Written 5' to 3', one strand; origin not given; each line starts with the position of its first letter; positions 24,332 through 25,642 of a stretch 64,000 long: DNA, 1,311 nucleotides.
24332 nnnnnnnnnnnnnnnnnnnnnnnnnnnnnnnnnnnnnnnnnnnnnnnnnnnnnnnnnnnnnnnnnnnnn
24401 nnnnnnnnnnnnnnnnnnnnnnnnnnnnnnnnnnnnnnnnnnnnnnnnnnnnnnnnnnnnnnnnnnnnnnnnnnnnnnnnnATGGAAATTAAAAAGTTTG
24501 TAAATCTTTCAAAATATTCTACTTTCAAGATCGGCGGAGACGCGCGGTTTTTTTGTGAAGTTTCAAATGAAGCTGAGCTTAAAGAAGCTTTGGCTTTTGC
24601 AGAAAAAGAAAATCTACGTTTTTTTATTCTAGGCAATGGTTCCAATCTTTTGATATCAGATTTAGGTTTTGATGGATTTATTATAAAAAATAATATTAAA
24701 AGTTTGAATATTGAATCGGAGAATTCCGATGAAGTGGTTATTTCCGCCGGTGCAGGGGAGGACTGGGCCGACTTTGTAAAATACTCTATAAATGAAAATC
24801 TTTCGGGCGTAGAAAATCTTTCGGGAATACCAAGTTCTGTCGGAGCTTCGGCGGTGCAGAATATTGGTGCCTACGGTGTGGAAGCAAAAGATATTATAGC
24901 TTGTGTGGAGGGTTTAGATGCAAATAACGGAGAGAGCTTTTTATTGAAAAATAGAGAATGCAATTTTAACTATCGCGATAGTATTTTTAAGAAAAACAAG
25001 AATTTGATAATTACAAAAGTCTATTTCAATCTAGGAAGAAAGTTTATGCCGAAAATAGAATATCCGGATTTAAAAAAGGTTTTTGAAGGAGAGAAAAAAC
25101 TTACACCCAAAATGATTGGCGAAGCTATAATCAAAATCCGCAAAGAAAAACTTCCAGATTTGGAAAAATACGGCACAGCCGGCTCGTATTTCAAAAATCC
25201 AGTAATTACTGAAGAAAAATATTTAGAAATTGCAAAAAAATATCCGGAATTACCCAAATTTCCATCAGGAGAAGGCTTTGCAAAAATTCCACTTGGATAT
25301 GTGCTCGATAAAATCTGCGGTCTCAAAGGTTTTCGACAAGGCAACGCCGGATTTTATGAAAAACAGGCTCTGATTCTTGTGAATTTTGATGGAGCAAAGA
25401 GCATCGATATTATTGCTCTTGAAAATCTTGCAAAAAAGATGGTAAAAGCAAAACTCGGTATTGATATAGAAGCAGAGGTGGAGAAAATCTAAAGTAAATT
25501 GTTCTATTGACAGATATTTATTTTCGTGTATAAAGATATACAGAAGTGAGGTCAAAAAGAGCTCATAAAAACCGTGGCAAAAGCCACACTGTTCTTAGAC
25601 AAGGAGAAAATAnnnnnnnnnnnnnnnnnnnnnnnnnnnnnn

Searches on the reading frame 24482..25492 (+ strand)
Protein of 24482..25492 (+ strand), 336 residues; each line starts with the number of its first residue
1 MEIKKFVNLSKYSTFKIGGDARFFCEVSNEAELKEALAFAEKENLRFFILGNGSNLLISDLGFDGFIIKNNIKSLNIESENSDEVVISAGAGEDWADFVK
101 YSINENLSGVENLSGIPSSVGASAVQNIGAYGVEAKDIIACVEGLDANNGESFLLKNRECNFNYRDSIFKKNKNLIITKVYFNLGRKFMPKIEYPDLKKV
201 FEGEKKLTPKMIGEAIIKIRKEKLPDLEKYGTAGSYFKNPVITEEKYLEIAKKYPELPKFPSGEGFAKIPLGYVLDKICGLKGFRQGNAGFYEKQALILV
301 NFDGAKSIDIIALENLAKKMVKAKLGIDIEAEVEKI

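Call 52: search_protein_families(library=pfam, proteins=[window:24482-25492:+], max_evalue=0.0001)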
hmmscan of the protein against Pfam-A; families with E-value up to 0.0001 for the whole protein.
window:24482-25492:+ (336 aa): 2 families
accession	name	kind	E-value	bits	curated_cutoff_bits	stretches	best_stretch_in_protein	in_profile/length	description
PF01565.28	FAD_binding_4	-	3.5e-20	72.6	26.4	1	24-146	4-130/139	FAD binding domain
PF02873.21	MurB_C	-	9.1e-18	64.7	27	1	212-335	2-98/99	UDP-N-acetylenolpyruvoylglucosamine reductase, C-terminal domain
